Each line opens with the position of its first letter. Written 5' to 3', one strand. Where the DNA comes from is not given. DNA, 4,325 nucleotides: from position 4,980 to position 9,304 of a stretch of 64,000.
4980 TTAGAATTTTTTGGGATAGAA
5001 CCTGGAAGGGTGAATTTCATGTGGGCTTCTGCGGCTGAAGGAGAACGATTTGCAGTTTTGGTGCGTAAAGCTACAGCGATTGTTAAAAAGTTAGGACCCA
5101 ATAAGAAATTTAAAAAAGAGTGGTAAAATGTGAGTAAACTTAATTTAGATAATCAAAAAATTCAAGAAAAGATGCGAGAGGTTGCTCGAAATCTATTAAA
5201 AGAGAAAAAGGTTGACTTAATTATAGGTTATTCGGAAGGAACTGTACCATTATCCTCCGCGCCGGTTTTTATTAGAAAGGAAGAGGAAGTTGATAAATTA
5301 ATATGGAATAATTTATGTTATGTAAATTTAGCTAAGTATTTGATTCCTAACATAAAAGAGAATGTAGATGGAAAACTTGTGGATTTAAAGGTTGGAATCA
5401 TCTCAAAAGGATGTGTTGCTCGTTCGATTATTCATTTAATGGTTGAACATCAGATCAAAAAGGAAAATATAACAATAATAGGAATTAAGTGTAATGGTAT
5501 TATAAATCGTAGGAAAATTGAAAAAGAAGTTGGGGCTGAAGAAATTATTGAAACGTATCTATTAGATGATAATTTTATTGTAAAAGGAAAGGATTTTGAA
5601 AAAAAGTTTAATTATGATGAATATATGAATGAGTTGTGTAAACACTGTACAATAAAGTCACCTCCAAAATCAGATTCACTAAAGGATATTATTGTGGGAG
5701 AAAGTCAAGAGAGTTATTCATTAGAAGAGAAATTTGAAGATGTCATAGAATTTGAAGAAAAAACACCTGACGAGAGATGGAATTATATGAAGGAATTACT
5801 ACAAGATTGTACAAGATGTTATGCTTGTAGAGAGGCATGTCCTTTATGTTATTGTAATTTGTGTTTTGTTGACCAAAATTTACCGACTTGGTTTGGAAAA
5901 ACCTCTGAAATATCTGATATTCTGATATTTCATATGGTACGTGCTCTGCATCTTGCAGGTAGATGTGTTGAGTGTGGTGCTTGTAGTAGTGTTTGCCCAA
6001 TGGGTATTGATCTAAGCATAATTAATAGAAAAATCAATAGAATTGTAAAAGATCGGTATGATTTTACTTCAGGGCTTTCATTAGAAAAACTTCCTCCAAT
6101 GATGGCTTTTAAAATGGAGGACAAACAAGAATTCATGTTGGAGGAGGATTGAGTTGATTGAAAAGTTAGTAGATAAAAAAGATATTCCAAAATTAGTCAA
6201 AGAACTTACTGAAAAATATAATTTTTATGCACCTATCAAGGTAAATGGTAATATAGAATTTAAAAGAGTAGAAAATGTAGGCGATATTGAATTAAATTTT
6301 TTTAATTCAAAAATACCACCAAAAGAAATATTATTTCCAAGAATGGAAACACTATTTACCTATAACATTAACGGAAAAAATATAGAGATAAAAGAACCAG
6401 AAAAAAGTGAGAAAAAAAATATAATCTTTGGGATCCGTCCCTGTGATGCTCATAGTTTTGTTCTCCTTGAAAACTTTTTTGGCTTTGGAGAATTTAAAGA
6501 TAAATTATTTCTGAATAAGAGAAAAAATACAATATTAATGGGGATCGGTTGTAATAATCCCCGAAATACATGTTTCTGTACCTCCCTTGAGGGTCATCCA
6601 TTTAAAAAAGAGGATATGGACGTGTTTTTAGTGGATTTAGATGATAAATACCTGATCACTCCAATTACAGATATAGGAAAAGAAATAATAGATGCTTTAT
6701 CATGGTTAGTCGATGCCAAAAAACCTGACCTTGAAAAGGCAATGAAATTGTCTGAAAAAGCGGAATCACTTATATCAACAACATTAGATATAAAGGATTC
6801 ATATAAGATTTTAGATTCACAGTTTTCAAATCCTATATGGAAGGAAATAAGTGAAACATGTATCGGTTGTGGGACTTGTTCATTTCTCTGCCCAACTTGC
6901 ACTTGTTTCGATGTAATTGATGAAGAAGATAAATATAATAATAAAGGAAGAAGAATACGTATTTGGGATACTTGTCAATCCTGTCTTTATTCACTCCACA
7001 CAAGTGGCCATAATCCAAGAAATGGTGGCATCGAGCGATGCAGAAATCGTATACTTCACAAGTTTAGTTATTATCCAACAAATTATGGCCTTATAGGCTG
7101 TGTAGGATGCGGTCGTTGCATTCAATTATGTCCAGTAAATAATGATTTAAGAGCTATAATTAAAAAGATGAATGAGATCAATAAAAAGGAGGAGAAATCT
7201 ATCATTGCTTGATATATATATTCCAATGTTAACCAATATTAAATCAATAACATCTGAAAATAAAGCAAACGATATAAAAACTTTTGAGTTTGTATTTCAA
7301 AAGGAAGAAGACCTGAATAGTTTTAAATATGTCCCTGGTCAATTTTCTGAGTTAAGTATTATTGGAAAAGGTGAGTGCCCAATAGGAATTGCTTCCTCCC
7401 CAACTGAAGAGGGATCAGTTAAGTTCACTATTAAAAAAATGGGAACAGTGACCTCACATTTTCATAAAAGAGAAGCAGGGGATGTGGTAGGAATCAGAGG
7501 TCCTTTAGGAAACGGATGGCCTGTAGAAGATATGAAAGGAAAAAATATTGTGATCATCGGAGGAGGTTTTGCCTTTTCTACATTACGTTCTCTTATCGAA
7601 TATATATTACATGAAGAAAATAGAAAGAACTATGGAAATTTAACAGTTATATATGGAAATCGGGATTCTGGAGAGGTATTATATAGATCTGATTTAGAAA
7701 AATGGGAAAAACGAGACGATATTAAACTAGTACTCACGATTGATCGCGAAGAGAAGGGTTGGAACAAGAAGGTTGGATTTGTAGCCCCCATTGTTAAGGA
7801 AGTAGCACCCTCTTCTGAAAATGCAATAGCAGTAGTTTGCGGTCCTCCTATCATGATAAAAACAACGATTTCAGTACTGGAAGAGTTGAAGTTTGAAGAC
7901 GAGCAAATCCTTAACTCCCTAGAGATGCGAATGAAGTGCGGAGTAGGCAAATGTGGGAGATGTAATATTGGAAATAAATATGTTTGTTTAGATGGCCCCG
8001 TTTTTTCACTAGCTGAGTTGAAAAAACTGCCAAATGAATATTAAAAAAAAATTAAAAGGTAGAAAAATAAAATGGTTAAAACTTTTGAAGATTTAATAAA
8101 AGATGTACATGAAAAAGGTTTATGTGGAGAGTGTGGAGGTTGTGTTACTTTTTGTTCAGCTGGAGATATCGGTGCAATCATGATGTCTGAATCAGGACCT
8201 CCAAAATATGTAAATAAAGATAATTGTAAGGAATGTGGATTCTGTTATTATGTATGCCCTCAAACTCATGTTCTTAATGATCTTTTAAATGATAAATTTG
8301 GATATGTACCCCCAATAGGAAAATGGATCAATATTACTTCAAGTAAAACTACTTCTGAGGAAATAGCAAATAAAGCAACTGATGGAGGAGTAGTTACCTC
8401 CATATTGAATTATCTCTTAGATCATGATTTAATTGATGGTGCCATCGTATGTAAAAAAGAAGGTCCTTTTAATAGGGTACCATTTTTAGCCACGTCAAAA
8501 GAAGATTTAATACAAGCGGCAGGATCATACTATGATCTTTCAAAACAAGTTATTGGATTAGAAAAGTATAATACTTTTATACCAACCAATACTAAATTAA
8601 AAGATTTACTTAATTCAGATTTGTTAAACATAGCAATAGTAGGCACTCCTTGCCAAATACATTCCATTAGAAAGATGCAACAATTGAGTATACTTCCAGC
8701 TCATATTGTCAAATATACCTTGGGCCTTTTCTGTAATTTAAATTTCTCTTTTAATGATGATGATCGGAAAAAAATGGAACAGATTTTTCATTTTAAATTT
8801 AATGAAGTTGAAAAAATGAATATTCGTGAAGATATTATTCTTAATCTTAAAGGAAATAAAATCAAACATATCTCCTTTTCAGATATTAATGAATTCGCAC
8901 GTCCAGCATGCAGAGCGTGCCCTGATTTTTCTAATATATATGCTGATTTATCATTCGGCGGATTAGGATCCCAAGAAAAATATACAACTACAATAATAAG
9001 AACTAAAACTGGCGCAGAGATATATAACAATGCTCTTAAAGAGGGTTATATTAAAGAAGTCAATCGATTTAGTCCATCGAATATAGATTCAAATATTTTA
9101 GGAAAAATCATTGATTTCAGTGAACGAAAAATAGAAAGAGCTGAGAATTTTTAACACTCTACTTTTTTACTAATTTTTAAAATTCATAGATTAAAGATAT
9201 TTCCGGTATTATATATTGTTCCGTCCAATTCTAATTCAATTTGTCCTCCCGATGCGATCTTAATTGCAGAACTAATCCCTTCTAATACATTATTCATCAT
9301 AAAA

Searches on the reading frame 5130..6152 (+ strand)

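Call 20: search_protein_families(library=pfam, proteins=[window:5130-6152:+], max_evalue=0.01)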
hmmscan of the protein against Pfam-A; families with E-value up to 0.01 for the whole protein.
window:5130-6152:+ (340 aa): 10 families
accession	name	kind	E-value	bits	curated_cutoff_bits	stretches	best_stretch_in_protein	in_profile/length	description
PF12797.12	Fer4_2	-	1.9e-07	31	24.5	2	276-290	7-21/22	4Fe-4S binding domain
PF13237.11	Fer4_10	-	6.9e-07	29.5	25.5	1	277-304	7-36/53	4Fe-4S dicluster domain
PF12838.12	Fer4_7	-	3.3e-06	27.9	27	1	276-293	35-52/52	4Fe-4S dicluster domain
PF13187.11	Fer4_9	-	1.1e-05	25.8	27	1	226-292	1-50/52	4Fe-4S dicluster domain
PF13183.11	Fer4_8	-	1.5e-05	25.8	27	1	224-293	2-68/68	4Fe-4S dicluster domain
PF13746.11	Fer4_18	-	0.00036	21.1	27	1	274-295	56-77/114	4Fe-4S dicluster domain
PF00037.32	Fer4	-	0.00074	19.7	21.1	1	277-292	6-21/24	4Fe-4S binding domain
PF13534.11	Fer4_17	-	0.00094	20.1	22.2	1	227-294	2-61/61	4Fe-4S dicluster domain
PF12798.12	Fer4_3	-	0.007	17.6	27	1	279-293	1-15/15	4Fe-4S binding domain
PF12837.12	Fer4_6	-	0.0081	16.5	25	1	277-292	7-22/24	4Fe-4S binding domain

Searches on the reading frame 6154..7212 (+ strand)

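Call 20: search_protein_families(library=pfam, proteins=[window:6154-7212:+], max_evalue=0.01)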
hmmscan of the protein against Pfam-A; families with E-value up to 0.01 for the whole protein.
window:6154-7212:+ (352 aa): 11 families
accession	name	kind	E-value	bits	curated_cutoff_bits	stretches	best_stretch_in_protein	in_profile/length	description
PF17179.9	Fer4_22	-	1.1e-29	103.6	27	1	235-329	1-94/95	4Fe-4S dicluster domain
PF13237.11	Fer4_10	-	8.6e-08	32.4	25.5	2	315-344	8-37/53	4Fe-4S dicluster domain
PF00037.32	Fer4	-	1e-05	25.6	21.1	1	233-248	5-20/24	4Fe-4S binding domain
PF25160.1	LdpA_Fe-S-bd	-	2.7e-05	24.3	27.6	1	316-329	28-41/49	LdpA Fe-S cluster-binding domain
PF12797.12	Fer4_2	-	3e-05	24.1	24.5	1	233-248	7-22/22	4Fe-4S binding domain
PF13183.11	Fer4_8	-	0.00024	22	27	1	234-329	3-67/68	4Fe-4S dicluster domain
PF14697.11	Fer4_21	-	0.00045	20.7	35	1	316-330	41-55/59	4Fe-4S dicluster domain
PF12838.12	Fer4_7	-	0.00086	20.2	27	0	235-329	1-51/52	4Fe-4S dicluster domain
PF13187.11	Fer4_9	-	0.004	17.6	27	0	316-344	2-30/52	4Fe-4S dicluster domain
PF12798.12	Fer4_3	-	0.0061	17.7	27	1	316-329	1-14/15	4Fe-4S binding domain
PF13746.11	Fer4_18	-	0.0065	17.1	27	0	309-335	54-80/114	4Fe-4S dicluster domain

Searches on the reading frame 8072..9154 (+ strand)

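Call 20: search_protein_families(library=pfam, proteins=[window:8072-9154:+], max_evalue=0.01)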
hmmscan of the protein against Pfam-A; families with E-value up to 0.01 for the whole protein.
window:8072-9154:+ (360 aa): 10 families
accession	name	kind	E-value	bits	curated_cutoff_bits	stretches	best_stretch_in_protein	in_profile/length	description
PF04432.18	FrhB_FdhB_C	-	9.2e-35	120.2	23.3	1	186-329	3-144/150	Coenzyme F420 hydrogenase/dehydrogenase, beta subunit C terminus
PF04422.18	FrhB_FdhB_N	-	5.2e-20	71.8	22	1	90-157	3-71/78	Coenzyme F420 hydrogenase/dehydrogenase, beta subunit N-term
PF14697.11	Fer4_21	-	4.3e-06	27.2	35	1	17-64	7-53/59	4Fe-4S dicluster domain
PF13237.11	Fer4_10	-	1.1e-05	25.7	25.5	1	12-63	3-53/53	4Fe-4S dicluster domain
PF12838.12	Fer4_7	-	9.4e-05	23.2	27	1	18-64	2-50/52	4Fe-4S dicluster domain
PF13183.11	Fer4_8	-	0.00044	21.2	27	0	50-69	3-22/68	4Fe-4S dicluster domain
PF12797.12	Fer4_2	-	0.00052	20.3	24.5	1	44-63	2-21/22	4Fe-4S binding domain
PF12837.12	Fer4_6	-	0.00077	19.8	25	1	47-63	4-20/24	4Fe-4S binding domain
PF00037.32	Fer4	-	0.0019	18.4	21.1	1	46-63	2-19/24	4Fe-4S binding domain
PF13187.11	Fer4_9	-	0.0035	17.8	27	1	18-65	2-50/52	4Fe-4S dicluster domain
